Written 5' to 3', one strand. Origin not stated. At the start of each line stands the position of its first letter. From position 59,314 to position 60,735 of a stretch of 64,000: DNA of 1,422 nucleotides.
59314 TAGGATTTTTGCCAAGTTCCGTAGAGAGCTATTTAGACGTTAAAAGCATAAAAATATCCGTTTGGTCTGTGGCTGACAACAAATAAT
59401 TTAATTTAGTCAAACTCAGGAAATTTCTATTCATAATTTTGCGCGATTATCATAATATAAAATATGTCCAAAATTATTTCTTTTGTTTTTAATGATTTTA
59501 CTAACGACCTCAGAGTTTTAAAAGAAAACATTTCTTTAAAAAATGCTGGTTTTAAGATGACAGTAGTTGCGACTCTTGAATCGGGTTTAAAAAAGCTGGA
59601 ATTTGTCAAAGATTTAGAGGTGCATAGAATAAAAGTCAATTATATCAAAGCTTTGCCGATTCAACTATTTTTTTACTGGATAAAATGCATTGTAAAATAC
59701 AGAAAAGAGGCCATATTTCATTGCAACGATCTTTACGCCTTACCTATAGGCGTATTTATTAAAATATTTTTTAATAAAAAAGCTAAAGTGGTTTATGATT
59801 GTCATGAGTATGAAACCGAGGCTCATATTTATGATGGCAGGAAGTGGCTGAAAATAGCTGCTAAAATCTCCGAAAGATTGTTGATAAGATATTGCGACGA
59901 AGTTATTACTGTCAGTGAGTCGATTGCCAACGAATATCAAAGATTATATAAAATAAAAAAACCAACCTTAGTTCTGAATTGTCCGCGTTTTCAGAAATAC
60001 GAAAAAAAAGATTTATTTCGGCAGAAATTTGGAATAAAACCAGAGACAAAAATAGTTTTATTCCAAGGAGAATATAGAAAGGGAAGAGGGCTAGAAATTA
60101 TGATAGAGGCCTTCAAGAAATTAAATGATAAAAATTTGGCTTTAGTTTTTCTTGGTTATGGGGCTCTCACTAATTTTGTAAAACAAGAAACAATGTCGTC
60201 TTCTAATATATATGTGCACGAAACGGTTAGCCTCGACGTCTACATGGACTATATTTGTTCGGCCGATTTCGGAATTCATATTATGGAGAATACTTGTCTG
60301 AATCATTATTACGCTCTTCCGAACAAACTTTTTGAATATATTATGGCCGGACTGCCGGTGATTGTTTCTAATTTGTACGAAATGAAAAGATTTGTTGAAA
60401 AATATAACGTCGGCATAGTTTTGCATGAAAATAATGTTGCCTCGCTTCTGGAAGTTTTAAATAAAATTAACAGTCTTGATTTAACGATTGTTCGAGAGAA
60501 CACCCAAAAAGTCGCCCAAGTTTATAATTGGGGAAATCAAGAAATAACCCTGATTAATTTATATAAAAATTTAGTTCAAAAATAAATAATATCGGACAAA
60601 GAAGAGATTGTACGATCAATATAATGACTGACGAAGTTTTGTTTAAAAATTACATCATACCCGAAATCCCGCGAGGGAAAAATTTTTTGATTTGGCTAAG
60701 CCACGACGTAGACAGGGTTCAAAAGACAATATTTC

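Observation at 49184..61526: Arn-like lipid-carrier amino-sugar module: GT2, ArnD-like deacylase and GT-C transferase, with duplicated parts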

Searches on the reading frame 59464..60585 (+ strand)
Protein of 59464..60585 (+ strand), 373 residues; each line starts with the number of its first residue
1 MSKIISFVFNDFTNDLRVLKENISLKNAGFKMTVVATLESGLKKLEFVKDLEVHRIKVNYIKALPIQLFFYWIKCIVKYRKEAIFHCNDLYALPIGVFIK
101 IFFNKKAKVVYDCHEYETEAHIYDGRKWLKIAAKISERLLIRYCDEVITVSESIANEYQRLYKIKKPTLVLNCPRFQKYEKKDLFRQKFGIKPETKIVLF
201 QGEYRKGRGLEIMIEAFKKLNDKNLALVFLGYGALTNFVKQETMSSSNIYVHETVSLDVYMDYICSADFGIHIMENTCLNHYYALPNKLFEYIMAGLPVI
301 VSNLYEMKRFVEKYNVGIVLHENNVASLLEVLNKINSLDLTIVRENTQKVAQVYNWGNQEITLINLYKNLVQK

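Call 4: search_protein_families(library=pfam, proteins=[window:59464-60585:+], max_evalue=0.01)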
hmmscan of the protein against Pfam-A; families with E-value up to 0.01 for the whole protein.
window:59464-60585:+ (373 aa): 6 families
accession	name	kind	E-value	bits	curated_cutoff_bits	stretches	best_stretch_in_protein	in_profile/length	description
PF00534.26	Glycos_transf_1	-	4.4e-13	49.6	26.4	1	182-338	2-158/172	Glycosyl transferases group 1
PF13692.12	Glyco_trans_1_4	-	6.8e-11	43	27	1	196-333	2-137/142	Glycosyl transferases group 1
PF13439.12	Glyco_transf_4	-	1.1e-10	42.3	28.5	1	25-167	15-158/170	Glycosyltransferase Family 4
PF08323.17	Glyco_transf_5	-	7.8e-05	22.9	22.7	1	81-161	128-227/239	Starch synthase catalytic domain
PF13524.12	Glyco_trans_1_2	-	0.00022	21.6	25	1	213-355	5-134/144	Glycosyl transferase-like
PF13579.12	Glyco_trans_4_4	-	0.00038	21.3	29.7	1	83-165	73-148/158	Glycosyl transferase 4-like domain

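Call 7: search_protein_families(library=ncbifam, proteins=[window:59464-60585:+], max_evalue=0.01)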
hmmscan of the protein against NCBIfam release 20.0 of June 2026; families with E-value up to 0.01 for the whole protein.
window:59464-60585:+ (373 aa): 19 families
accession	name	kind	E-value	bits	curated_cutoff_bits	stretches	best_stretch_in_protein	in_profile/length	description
NF007640.0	PRK10307.1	subfamily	8.5e-18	64.4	276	1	106-360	131-394/411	WcaI family glycosyltransferase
NF047684.1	TeichurnBiosyTuaC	equivalog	1.9e-14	53.4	550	1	118-371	142-390/391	teichuronic acid biosynthesis protein TuaC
TIGR04157.1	glyco_rSAM_CFB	subfamily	1.2e-12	47.5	400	1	136-348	162-377/406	TIGR04157 family glycosyltransferase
NF053787.1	GlcN_PG_synth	equivalog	2.2e-10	39.9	480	1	140-371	140-360/361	N-acetylglucosaminyl phosphatidylglycerol synthase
NF038298.1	EPS_HpsO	equivalog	7.8e-10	38.1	575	1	158-337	166-351/388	hormogonium polysaccharide biosynthesis glycosyltransferase HpsO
NF038295.1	EPS_HpsP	equivalog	8.4e-09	34.9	550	1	130-370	141-387/388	hormogonium polysaccharide biosynthesis glycosyltransferase HpsP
NF047676.1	TeichurnBiosyTuaH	equivalog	2.2e-08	33.4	550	1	91-358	104-375/384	teichuronic acid biosynthesis protein TuaH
NF007326.0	PRK09814.2-3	equivalog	1.5e-07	30.9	420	1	280-357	256-333/349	beta-1,6-galactofuranosyltransferase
TIGR03999.1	thiol_BshA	equivalog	1.6e-07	30.6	273.7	1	139-335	140-335/375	N-acetyl-alpha-D-glucosaminyl L-malate synthase BshA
TIGR04007.1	wcaI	equivalog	2.9e-07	29.5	800.45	1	130-241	161-281/407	colanic acid biosynthesis glycosyltransferase WcaI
NF012028.0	PRK15484.1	subfamily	6.7e-07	28.7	618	1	175-357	171-365/380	lipopolysaccharide N-acetylglucosaminyltransferase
NF046085.1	XrtY_assoc_Gly1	equivalog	5.7e-06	25.4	400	1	32-371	39-385/387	XrtY-associated glycosyltransferase XYAG1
TIGR04063.1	stp3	hypoth_equivalog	1e-05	24.7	442.05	1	134-371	148-396/397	TIGR04063 family PEP-CTERM/XrtA system glycosyltransferase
TIGR02095.1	glgA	subfamily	1.2e-05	24.2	328.45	1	177-252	274-354/477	glycogen/starch synthase, ADP-glucose type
NF007325.0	PRK09814.1-4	equivalog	0.00015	21.1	491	1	278-352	241-315/337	sugar transferase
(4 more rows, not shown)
